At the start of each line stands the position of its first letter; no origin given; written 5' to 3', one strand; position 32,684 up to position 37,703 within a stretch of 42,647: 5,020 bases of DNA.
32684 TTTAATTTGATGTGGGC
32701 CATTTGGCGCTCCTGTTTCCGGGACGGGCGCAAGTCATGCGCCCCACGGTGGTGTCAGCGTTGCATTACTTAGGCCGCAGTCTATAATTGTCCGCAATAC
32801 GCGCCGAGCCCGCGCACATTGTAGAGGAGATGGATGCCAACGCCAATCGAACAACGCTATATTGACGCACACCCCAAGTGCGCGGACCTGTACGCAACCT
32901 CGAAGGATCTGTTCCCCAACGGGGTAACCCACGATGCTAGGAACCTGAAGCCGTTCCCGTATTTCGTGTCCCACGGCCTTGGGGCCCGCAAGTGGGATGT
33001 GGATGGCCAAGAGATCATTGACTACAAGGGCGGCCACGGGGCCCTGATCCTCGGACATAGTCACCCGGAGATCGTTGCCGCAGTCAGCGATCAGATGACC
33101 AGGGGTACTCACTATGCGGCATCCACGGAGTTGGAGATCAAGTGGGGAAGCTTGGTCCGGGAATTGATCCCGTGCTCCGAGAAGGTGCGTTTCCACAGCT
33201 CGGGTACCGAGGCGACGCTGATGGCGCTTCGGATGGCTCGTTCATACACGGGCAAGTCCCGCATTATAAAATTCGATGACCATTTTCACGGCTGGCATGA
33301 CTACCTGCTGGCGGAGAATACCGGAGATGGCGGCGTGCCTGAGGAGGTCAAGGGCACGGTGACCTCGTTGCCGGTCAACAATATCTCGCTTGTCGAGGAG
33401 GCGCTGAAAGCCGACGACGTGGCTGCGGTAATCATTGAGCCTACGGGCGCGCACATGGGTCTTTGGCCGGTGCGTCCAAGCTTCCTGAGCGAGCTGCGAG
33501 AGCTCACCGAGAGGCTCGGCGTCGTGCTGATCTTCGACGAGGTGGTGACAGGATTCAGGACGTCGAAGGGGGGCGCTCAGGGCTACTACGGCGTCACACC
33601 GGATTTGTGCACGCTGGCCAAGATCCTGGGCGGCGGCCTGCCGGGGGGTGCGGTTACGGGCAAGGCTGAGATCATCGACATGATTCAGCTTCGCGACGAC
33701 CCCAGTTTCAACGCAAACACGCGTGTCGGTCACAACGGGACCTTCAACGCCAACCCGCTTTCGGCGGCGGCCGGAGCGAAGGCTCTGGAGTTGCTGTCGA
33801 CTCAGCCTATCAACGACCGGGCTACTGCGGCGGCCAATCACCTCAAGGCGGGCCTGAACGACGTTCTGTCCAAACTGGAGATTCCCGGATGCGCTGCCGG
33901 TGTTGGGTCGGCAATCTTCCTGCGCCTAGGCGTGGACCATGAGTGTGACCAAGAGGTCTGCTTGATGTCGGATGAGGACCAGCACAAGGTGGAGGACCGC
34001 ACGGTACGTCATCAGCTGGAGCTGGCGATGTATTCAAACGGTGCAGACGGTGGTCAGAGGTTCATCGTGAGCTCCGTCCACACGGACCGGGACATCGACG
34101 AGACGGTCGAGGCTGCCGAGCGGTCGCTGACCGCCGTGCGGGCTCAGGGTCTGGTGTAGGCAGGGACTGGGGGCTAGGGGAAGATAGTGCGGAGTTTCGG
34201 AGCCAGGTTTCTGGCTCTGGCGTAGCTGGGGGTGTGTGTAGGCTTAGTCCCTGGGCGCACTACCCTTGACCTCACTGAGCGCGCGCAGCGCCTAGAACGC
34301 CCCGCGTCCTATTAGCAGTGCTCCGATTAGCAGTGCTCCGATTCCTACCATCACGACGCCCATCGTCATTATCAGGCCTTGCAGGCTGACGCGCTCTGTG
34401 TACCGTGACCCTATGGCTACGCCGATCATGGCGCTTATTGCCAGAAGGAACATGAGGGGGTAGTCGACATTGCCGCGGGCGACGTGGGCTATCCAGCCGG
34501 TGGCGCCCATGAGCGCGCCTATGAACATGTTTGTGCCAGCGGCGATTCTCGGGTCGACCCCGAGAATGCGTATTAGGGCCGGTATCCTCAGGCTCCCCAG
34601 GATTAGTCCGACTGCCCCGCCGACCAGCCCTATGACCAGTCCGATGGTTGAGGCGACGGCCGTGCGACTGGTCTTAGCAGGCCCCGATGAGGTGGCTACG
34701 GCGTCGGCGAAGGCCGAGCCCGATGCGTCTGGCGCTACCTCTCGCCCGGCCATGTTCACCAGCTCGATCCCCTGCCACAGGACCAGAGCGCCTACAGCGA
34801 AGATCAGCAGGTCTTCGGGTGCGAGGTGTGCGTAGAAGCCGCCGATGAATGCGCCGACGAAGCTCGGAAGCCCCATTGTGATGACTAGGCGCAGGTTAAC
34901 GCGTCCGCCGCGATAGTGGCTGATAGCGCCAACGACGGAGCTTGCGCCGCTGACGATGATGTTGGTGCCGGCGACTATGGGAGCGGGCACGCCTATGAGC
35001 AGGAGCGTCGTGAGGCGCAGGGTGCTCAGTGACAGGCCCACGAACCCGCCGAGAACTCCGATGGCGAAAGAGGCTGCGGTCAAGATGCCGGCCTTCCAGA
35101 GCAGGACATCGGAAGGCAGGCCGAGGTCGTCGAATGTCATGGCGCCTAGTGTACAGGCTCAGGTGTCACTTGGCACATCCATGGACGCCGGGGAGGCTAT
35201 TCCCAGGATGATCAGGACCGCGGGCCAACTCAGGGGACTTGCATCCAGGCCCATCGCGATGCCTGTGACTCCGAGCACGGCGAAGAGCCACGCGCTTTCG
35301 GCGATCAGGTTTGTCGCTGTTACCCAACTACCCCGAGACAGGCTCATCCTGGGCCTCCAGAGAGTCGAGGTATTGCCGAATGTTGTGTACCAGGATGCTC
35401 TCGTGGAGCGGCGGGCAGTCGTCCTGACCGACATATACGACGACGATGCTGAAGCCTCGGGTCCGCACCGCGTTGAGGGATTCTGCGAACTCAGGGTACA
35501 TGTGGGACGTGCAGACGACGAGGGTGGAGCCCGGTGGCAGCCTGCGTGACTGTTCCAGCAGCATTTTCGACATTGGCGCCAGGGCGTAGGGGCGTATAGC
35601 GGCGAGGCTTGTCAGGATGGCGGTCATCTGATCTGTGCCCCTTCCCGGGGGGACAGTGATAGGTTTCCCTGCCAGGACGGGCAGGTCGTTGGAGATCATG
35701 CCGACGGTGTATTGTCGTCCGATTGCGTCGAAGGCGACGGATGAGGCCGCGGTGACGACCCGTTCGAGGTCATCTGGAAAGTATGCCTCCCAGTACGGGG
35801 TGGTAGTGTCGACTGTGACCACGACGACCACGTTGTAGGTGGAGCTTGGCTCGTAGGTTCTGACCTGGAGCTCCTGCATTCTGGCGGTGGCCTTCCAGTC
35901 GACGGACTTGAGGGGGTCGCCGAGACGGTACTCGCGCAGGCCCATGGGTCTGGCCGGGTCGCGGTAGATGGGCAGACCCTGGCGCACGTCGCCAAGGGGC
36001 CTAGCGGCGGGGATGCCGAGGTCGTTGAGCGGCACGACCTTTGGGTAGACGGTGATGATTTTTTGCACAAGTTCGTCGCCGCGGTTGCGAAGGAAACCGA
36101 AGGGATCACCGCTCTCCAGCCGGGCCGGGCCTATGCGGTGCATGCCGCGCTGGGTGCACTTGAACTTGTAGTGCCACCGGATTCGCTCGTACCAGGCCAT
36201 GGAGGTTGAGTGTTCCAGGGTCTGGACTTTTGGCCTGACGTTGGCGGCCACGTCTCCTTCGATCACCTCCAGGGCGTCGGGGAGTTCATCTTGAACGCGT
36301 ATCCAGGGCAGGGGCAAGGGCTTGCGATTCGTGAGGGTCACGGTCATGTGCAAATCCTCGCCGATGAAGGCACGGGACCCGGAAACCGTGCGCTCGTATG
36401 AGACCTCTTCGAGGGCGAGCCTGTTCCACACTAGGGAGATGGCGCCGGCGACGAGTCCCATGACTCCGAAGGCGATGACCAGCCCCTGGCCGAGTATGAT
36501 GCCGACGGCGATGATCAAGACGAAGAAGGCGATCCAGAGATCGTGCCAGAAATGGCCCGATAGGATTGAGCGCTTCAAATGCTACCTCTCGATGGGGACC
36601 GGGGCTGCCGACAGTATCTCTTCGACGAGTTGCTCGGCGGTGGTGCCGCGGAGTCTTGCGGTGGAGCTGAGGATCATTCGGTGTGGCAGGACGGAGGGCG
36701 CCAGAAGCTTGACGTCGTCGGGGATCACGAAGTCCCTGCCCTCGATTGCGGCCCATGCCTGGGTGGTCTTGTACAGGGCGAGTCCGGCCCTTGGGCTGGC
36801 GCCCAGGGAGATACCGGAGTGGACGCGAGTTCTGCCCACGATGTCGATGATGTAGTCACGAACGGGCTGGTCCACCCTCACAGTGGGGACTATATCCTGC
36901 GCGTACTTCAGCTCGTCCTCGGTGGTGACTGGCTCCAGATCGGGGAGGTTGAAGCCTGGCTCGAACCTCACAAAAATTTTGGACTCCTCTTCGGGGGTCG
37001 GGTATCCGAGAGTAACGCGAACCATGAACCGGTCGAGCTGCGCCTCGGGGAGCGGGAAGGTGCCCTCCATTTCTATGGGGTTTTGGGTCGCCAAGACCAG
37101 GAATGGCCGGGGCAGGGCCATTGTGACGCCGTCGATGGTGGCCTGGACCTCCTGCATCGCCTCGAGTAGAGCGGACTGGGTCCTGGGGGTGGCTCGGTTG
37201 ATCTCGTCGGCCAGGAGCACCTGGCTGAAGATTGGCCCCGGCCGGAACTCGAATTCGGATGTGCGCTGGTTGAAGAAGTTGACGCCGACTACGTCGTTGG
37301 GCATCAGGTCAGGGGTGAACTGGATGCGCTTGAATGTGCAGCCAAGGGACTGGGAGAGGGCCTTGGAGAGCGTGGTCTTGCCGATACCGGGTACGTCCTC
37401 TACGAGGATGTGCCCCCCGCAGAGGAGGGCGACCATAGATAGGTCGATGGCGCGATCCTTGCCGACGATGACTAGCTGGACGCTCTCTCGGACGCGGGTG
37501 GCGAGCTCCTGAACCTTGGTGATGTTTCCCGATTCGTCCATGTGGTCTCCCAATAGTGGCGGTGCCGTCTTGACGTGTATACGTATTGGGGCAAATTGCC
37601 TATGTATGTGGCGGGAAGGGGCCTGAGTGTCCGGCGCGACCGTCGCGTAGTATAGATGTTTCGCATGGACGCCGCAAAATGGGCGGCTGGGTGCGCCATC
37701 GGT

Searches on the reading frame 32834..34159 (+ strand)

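Call 9: search_protein_families(library=pfam, proteins=[window:32834-34159:+])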
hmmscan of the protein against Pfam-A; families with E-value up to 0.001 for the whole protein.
window:32834-34159:+ (441 aa): 1 family
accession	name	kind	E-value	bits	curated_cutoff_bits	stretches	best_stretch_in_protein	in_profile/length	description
PF00202.27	Aminotran_3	-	1.5e-60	205.4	30.5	1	35-358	3-343/403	Aminotransferase class-III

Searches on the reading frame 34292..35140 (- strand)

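Call 9: search_protein_families(library=pfam, proteins=[window:34292-35140:-])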
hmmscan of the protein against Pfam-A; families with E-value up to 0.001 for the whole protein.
window:34292-35140:- (282 aa): 1 family
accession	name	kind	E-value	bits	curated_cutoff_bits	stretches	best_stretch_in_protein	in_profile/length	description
PF01925.25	TauE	-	8.5e-35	121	32.6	1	21-269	2-235/237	Sulfite exporter TauE/SafE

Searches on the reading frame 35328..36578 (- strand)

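Call 9: search_protein_families(library=pfam, proteins=[window:35328-36578:-])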
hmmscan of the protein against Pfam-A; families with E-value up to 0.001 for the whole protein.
window:35328-36578:- (416 aa): 1 family
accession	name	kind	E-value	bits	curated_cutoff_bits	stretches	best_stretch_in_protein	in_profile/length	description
PF01882.25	DUF58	-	7.9e-14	51.8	23.4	1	215-374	3-160/216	Protein of unknown function DUF58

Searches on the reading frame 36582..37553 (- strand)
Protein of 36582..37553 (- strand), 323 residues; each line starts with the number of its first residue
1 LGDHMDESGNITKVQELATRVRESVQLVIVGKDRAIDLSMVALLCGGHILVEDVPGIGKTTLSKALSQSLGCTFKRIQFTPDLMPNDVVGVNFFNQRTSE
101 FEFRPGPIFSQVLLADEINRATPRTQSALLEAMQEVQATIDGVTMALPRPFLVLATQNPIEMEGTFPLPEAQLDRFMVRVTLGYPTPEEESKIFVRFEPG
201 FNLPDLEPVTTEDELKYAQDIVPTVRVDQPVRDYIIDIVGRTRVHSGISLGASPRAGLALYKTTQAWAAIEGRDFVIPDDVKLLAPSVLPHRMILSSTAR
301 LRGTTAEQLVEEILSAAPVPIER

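Call 9: search_protein_families(library=pfam, proteins=[window:36582-37553:-])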
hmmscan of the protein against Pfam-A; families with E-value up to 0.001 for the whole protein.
window:36582-37553:- (323 aa): 6 families
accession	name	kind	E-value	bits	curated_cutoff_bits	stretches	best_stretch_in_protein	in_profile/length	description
PF07726.17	AAA_3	-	6.1e-64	214.2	27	1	48-178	1-131/131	ATPase family associated with various cellular activities (AAA)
PF17863.7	AAA_lid_2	-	4.8e-26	90.7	22.7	1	241-313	2-74/74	AAA lid domain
PF07728.20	AAA_5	-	1.3e-10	41.9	22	1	54-176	7-139/139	AAA domain (dynein-related subfamily)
PF20030.5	bpMoxR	-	3e-07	30.2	27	1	21-184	6-168/205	MoxR domain in the MoxR-vWA-beta-propeller ternary systems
PF00004.35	AAA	-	2.7e-06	28.3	21.2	1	54-180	6-127/131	ATPase family associated with various cellular activities (AAA)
PF05496.18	RuvB_N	-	9.7e-05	22.6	27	1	47-137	34-112/159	Holliday junction DNA helicase RuvB P-loop domain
